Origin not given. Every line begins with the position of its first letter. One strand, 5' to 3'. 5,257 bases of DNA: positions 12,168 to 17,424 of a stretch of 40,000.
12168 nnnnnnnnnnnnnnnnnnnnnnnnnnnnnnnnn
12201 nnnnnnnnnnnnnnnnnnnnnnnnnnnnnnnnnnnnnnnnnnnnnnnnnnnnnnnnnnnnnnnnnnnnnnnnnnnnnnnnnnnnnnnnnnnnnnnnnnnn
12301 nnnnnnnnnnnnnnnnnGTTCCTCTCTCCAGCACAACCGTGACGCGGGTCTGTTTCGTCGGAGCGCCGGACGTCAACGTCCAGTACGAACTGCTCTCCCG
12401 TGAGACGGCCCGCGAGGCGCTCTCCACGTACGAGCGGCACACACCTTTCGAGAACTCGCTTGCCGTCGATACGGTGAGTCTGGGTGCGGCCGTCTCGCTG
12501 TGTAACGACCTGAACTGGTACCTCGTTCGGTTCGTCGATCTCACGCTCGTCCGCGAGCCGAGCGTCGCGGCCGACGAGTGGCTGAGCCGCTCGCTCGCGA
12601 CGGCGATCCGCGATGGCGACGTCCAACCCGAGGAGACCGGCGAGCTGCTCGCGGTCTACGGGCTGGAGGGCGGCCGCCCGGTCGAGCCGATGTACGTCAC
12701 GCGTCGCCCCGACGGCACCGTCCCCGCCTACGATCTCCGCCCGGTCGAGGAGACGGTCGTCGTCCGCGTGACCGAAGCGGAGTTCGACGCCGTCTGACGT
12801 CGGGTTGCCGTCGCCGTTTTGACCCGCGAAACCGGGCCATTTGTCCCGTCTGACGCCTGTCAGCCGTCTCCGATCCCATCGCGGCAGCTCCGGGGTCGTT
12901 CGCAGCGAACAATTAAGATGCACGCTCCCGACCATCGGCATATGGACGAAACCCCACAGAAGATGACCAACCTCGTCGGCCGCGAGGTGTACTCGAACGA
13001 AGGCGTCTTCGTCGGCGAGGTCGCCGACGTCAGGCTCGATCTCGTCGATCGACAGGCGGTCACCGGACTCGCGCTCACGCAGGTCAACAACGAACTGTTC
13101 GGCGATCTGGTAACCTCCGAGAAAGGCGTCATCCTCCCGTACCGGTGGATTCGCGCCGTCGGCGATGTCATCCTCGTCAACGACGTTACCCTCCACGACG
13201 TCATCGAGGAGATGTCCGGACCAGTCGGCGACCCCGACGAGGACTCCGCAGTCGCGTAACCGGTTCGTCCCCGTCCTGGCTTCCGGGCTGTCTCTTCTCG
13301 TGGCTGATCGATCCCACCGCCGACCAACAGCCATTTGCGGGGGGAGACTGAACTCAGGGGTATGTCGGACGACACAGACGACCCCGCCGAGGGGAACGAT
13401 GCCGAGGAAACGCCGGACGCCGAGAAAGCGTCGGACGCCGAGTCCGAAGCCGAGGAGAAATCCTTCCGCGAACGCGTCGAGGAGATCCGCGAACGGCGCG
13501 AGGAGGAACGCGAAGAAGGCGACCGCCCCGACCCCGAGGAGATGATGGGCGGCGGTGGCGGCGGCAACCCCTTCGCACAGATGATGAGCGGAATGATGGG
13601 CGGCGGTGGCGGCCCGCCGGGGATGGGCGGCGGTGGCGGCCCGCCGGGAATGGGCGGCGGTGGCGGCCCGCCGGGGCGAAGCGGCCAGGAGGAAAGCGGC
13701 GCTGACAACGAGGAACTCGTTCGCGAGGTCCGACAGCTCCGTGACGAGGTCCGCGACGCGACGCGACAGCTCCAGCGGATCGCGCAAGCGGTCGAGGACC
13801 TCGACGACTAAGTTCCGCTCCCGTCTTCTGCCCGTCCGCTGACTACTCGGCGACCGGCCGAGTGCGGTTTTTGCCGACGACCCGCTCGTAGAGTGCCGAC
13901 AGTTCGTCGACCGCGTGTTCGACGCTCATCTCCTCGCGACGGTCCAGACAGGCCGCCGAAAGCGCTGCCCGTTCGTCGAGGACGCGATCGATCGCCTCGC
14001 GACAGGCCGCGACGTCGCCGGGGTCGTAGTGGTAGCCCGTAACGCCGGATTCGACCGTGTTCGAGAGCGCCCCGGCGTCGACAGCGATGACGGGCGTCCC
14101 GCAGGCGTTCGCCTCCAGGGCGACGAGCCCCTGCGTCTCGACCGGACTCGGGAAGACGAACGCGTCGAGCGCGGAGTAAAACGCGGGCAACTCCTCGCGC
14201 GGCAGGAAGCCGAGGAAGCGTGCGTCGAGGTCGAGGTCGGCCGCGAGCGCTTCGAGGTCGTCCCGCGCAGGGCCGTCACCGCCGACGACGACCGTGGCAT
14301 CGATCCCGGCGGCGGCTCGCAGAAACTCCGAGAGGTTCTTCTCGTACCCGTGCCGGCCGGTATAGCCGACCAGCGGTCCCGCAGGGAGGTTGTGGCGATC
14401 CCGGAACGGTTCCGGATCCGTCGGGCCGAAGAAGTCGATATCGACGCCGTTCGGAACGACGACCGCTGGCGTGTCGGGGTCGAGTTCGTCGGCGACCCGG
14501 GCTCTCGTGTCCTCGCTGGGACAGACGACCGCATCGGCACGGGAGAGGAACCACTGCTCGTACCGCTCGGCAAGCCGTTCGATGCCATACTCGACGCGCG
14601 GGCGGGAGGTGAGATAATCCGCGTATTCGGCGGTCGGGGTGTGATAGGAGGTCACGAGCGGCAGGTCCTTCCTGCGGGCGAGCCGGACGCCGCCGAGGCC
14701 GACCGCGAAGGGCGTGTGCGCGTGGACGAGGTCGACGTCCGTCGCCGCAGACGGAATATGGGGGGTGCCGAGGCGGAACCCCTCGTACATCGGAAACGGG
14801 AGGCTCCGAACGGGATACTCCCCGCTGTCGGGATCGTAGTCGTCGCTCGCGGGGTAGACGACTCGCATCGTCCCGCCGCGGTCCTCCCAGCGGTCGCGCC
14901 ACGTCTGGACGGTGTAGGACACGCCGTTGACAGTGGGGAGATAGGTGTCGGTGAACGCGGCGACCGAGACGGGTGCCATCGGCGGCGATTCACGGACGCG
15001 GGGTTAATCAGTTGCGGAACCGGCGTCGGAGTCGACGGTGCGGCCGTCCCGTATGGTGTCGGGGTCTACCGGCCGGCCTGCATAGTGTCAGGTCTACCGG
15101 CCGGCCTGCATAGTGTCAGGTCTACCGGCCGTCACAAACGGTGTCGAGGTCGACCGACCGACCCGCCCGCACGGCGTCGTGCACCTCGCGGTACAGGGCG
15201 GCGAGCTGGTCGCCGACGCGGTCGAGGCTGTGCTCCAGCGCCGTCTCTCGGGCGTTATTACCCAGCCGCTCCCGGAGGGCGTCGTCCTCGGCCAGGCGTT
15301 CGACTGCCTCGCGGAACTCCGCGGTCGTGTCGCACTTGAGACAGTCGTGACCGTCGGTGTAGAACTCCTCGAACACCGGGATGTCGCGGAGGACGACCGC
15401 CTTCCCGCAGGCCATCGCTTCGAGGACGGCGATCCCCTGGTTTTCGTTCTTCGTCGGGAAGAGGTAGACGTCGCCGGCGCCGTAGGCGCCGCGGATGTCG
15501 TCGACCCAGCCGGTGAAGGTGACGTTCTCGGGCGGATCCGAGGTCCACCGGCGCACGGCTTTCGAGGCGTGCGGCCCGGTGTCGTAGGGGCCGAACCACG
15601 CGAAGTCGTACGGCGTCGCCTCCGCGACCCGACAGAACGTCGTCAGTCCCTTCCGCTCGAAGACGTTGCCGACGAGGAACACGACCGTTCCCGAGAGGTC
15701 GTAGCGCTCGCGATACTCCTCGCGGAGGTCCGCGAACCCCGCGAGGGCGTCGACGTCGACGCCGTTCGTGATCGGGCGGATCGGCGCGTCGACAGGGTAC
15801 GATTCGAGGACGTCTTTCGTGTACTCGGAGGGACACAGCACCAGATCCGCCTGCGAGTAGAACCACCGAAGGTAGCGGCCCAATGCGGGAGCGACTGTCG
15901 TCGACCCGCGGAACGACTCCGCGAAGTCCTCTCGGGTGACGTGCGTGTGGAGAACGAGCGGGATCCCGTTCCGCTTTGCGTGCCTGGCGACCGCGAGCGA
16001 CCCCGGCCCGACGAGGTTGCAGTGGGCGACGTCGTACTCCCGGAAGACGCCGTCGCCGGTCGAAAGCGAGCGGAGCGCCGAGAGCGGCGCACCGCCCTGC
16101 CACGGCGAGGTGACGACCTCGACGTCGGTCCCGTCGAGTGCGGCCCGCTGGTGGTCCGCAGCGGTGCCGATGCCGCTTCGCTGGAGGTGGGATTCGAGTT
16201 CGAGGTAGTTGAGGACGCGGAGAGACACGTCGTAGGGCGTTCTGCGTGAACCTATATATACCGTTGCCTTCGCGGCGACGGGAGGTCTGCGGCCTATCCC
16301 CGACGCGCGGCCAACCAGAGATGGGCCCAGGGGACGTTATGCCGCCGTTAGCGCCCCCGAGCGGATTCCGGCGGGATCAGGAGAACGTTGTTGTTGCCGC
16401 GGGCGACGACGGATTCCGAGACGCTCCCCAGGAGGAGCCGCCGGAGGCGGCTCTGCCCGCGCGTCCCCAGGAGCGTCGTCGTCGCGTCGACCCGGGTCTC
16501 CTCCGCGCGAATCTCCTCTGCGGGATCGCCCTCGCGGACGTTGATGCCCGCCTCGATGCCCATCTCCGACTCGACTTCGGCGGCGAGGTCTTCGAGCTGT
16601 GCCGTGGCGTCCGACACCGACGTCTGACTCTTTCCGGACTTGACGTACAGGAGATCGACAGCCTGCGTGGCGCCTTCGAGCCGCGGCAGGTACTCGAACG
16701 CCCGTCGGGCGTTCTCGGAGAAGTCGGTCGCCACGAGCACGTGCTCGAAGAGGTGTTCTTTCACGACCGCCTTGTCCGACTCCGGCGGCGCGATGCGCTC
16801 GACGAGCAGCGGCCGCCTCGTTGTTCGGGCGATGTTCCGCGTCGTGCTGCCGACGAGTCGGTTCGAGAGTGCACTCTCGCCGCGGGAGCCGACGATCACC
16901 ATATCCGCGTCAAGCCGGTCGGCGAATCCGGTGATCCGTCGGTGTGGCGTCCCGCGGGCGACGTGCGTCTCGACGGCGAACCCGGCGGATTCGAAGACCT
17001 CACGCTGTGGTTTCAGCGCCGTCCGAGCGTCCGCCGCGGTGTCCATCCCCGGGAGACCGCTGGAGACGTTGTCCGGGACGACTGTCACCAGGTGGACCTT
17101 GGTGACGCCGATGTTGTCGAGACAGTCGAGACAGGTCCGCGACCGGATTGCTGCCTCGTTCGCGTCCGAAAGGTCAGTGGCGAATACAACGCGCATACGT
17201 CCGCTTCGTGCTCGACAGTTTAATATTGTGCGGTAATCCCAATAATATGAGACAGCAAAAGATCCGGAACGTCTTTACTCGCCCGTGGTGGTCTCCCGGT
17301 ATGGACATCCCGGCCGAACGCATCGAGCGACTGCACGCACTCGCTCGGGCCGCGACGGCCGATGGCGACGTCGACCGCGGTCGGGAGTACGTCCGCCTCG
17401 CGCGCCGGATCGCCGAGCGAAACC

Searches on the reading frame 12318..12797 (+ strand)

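Call 37: search_protein_families(library=pfam, proteins=[window:12318-12797:+], max_evalue=0.001)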
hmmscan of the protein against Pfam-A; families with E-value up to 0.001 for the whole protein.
window:12318-12797:+ (159 aa): 1 family
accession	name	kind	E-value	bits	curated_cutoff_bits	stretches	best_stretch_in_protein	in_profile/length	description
PF19120.5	DUF5804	-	1.2e-54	183.2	26.5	1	9-116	1-108/108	Family of unknown function (DUF5804)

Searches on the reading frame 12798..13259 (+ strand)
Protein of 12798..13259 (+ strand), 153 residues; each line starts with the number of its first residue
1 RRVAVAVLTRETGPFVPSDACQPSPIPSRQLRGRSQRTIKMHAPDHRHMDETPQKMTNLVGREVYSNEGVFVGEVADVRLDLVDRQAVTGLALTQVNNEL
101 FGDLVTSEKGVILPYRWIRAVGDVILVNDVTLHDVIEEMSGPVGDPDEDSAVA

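Call 37: search_protein_families(library=pfam, proteins=[window:12798-13259:+], max_evalue=0.001)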
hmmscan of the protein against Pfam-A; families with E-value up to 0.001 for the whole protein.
window:12798-13259:+ (153 aa): 1 family
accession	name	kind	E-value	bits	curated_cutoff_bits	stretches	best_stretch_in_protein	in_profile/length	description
PF05239.21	PRC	-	7.9e-08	32.6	21.2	1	57-130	7-74/78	PRC-barrel domain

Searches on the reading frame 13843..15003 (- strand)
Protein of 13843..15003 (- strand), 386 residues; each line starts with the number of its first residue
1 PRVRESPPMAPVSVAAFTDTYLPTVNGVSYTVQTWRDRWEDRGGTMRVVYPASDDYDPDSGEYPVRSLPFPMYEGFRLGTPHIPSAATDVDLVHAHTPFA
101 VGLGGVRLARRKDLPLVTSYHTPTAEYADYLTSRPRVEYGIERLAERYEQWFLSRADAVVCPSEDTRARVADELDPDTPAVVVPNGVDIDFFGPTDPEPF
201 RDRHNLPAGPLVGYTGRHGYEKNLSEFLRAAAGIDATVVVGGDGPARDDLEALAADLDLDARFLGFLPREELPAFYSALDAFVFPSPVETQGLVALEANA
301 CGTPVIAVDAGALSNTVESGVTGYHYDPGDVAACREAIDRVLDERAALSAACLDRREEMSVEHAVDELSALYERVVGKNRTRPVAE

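Call 37: search_protein_families(library=pfam, proteins=[window:13843-15003:-], max_evalue=0.001)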
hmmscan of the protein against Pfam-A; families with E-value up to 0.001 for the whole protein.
window:13843-15003:- (386 aa): 6 families
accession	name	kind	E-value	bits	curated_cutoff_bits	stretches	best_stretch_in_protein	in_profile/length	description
PF00534.26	Glycos_transf_1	-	2.7e-32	112.1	26.4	1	208-345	14-159/172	Glycosyl transferases group 1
PF13439.12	Glyco_transf_4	-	2.9e-29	102.7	28.5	1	25-190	1-169/170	Glycosyltransferase Family 4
PF13692.12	Glyco_trans_1_4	-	2.3e-28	99.7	27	1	210-343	2-141/142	Glycosyl transferases group 1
PF13579.12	Glyco_trans_4_4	-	1.7e-17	64.7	29.7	1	27-186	2-158/158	Glycosyl transferase 4-like domain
PF20706.3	GT4-conflict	-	0.00022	20.8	26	1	269-359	272-372/385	Family 4 Glycosyltransferase in conflict systems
PF13524.12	Glyco_trans_1_2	-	0.00078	19.8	25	0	226-363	4-133/144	Glycosyl transferase-like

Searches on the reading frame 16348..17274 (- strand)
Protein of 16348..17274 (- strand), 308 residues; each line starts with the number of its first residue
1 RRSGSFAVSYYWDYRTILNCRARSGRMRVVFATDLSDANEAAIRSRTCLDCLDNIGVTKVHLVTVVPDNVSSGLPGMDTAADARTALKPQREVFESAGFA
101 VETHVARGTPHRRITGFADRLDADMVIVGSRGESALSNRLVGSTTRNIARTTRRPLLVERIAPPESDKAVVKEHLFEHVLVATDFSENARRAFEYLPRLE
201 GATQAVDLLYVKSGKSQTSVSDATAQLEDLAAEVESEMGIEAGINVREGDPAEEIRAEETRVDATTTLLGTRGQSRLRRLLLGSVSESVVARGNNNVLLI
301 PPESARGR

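Call 37: search_protein_families(library=pfam, proteins=[window:16348-17274:-], max_evalue=0.001)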
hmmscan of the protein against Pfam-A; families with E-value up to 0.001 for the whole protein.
window:16348-17274:- (308 aa): 1 family
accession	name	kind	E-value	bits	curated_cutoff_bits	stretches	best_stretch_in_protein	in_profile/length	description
PF00582.32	Usp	-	2.6e-40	138.7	24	2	176-301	2-141/141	Universal stress protein family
